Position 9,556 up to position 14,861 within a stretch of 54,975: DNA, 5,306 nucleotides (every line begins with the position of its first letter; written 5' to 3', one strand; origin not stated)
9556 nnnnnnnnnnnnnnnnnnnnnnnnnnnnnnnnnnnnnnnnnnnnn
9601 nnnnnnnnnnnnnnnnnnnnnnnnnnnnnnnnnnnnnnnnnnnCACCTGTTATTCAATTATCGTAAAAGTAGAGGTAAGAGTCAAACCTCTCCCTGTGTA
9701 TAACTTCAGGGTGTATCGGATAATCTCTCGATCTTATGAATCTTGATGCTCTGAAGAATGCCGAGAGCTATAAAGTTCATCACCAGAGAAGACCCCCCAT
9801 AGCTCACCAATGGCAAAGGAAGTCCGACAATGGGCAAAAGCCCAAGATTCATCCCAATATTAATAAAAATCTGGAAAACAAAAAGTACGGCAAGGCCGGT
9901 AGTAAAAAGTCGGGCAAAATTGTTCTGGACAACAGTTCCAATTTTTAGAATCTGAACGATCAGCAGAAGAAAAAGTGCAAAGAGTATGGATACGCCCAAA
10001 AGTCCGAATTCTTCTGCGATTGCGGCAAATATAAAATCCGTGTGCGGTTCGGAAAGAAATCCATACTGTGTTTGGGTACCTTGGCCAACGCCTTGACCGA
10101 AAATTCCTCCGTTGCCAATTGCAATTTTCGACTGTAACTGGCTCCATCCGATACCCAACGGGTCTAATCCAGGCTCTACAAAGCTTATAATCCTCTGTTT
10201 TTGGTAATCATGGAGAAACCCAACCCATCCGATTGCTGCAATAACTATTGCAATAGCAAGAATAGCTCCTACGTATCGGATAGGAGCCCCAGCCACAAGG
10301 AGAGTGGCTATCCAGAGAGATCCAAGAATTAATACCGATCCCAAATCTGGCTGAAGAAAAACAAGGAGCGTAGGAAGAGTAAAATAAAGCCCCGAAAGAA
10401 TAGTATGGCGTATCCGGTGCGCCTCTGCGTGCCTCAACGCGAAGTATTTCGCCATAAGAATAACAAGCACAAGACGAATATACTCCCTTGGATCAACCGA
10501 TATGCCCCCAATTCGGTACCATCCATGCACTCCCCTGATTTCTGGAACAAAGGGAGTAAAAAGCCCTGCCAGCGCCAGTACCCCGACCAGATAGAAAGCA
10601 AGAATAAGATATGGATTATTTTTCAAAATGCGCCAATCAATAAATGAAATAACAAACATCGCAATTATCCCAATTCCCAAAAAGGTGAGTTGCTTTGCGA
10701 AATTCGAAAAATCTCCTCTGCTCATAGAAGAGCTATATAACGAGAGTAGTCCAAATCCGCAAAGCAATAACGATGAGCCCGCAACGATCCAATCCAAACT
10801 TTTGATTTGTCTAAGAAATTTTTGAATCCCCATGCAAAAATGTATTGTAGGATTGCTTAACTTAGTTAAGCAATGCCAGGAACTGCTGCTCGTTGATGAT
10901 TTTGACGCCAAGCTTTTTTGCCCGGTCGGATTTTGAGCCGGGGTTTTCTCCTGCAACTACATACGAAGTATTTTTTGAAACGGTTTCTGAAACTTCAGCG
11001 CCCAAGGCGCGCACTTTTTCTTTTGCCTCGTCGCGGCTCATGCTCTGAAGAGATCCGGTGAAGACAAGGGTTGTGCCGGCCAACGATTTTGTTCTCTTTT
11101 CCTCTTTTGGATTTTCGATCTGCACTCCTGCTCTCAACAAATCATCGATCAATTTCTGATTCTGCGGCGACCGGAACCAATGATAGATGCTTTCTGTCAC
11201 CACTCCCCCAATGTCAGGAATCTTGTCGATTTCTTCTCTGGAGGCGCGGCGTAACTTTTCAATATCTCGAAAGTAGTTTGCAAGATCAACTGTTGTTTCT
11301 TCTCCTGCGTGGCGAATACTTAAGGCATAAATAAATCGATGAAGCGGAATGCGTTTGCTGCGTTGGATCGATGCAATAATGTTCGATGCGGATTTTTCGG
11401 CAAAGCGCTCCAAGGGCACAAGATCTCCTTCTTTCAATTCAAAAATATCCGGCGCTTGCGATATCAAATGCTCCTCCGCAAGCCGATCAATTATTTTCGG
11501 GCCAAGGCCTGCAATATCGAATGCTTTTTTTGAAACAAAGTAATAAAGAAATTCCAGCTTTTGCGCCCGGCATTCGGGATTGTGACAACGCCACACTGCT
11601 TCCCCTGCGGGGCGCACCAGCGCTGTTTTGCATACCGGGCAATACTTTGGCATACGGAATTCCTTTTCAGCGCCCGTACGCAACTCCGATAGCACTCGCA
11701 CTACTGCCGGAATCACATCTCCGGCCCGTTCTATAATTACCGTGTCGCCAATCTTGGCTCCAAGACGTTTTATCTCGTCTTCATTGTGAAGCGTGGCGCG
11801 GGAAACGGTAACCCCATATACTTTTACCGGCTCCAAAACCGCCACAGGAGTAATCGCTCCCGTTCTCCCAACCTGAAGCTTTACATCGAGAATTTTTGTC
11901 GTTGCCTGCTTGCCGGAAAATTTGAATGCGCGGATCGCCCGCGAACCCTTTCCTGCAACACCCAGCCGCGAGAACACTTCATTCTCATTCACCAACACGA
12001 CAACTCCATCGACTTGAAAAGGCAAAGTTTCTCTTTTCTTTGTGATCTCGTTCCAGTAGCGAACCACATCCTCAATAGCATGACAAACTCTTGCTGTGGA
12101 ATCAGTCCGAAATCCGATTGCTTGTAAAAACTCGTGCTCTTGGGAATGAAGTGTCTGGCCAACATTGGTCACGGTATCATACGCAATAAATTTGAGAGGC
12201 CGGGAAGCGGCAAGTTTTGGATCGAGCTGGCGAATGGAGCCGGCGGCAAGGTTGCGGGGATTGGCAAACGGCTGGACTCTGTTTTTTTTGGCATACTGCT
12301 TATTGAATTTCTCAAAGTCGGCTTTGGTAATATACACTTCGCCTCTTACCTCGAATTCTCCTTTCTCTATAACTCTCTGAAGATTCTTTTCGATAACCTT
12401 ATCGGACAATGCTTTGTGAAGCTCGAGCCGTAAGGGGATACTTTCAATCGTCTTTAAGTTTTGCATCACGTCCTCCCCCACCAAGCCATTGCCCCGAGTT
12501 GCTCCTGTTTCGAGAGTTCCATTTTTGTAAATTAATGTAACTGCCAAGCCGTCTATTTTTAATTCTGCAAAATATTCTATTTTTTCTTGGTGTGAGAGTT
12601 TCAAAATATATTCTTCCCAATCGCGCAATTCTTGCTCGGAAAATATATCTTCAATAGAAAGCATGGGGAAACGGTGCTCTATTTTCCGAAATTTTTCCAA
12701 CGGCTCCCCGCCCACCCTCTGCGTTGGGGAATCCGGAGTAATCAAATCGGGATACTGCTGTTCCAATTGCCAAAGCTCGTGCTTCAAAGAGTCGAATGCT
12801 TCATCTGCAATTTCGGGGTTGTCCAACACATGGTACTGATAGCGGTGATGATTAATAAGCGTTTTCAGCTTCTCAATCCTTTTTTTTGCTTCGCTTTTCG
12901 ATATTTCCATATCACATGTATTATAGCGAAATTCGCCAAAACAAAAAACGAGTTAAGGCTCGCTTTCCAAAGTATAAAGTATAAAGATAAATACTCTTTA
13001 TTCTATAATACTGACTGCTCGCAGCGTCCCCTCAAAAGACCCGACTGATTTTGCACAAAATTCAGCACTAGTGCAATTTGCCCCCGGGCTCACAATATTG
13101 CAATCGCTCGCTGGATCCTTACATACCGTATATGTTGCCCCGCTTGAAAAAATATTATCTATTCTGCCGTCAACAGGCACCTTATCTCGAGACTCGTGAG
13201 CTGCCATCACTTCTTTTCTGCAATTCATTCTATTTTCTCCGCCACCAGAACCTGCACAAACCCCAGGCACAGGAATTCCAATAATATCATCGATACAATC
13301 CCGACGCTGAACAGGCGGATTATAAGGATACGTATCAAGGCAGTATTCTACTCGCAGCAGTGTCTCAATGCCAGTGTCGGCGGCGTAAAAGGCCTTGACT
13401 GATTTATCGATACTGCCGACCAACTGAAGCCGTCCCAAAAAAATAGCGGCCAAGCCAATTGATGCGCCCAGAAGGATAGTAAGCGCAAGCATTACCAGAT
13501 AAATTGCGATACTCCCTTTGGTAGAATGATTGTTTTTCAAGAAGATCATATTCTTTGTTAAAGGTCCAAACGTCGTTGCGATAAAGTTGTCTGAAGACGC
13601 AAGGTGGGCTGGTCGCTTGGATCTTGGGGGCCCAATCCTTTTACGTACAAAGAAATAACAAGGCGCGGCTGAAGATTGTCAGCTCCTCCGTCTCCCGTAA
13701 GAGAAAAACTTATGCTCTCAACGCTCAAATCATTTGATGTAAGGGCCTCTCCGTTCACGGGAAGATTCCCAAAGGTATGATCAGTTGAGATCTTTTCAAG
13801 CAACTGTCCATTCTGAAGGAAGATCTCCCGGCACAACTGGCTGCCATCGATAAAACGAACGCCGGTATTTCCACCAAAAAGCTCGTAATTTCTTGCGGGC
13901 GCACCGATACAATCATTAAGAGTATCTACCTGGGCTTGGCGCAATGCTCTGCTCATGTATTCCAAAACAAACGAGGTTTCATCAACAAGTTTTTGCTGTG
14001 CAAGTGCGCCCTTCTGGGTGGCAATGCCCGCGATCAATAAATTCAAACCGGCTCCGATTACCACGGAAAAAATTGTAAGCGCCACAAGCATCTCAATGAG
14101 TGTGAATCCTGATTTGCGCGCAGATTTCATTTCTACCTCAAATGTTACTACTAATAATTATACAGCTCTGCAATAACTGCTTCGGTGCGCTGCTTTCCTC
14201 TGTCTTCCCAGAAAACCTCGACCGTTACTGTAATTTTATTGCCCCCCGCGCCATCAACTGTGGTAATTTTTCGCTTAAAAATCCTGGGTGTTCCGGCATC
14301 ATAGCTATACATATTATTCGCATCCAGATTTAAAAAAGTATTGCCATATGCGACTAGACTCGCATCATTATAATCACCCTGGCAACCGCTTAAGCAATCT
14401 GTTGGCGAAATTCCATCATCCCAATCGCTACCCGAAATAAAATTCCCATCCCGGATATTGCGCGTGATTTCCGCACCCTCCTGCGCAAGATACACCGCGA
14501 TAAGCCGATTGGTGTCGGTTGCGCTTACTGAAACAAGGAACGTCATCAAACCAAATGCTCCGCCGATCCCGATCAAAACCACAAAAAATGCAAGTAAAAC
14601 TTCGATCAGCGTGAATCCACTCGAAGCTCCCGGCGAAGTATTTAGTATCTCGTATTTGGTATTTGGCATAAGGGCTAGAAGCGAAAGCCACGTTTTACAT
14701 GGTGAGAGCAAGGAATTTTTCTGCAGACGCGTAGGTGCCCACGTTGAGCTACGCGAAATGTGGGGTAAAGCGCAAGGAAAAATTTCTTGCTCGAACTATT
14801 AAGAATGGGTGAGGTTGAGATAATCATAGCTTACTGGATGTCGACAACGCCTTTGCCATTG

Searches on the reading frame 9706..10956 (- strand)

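Call 8: search_protein_families(library=pfam, proteins=[window:9706-10956:-], max_evalue=0.001)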
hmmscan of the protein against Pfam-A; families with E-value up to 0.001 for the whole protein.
window:9706-10956:- (416 aa): 1 family
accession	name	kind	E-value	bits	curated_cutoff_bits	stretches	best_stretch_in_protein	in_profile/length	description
PF01098.24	FTSW_RODA_SPOVE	-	3.1e-89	299.9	26.4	1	63-408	8-354/356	Cell cycle protein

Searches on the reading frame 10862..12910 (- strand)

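Call 8: search_protein_families(library=pfam, proteins=[window:10862-12910:-], max_evalue=0.001)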
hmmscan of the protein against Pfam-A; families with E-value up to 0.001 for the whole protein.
window:10862-12910:- (682 aa): 8 families
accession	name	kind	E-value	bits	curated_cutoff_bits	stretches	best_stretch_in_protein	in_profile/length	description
PF01653.23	DNA_ligase_aden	-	1.4e-74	251.3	27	1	73-332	3-251/253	NAD-dependent DNA ligase adenylation domain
PF03120.22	DNA_ligase_OB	-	3.7e-34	116.9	32.9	1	337-414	1-78/79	NAD-dependent DNA ligase OB-fold domain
PF12826.13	HHH_2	-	5.2e-19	68.6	27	1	525-588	1-64/64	Helix-hairpin-helix motif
PF00533.33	BRCT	-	2.1e-15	57.1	21.3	1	610-680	6-77/78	BRCA1 C Terminus (BRCT) domain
PF03119.21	DNA_ligase_ZBD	-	1.8e-09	37.8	25.8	1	424-449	2-27/27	NAD-dependent DNA ligase C4 zinc finger domain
PF12738.14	PTCB-BRCT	-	3.3e-08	33.8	22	1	621-673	8-60/63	twin BRCT domain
PF22745.1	Nlig-Ia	-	7.7e-08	33.3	27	1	9-58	3-52/92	DNA ligase-like, N-terminal NAD+-binding domain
PF14520.12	HHH_5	-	2.2e-06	28.5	27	0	465-516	6-56/57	Helix-hairpin-helix domain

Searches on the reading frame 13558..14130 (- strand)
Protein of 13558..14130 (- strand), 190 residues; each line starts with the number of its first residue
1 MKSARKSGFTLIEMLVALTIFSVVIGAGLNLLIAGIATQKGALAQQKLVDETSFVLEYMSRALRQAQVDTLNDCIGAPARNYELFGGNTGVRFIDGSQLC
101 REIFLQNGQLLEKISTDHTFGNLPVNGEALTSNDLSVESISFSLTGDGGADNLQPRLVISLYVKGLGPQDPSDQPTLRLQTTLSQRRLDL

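Call 8: search_protein_families(library=pfam, proteins=[window:13558-14130:-], max_evalue=0.001)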
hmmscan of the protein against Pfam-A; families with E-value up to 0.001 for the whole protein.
window:13558-14130:- (190 aa): 1 family
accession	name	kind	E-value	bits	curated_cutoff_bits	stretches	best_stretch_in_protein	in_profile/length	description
PF07963.17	N_methyl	-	3.2e-09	36.4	21.2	1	5-28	3-26/27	Prokaryotic N-terminal methylation motif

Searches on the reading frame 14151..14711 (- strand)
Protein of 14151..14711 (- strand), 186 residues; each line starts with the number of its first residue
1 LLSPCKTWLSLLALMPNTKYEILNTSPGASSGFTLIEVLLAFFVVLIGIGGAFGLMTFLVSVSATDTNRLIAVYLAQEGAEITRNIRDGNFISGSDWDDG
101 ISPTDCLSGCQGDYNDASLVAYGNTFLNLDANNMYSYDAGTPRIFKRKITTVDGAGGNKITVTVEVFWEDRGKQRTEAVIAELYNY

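Call 8: search_protein_families(library=pfam, proteins=[window:14151-14711:-], max_evalue=0.001)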
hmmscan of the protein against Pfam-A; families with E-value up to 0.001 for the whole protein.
window:14151-14711:- (186 aa): 1 family
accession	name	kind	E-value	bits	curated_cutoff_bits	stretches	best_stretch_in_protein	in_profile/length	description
PF07963.17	N_methyl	-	7.5e-05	22.6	21.2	1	30-53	4-27/27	Prokaryotic N-terminal methylation motif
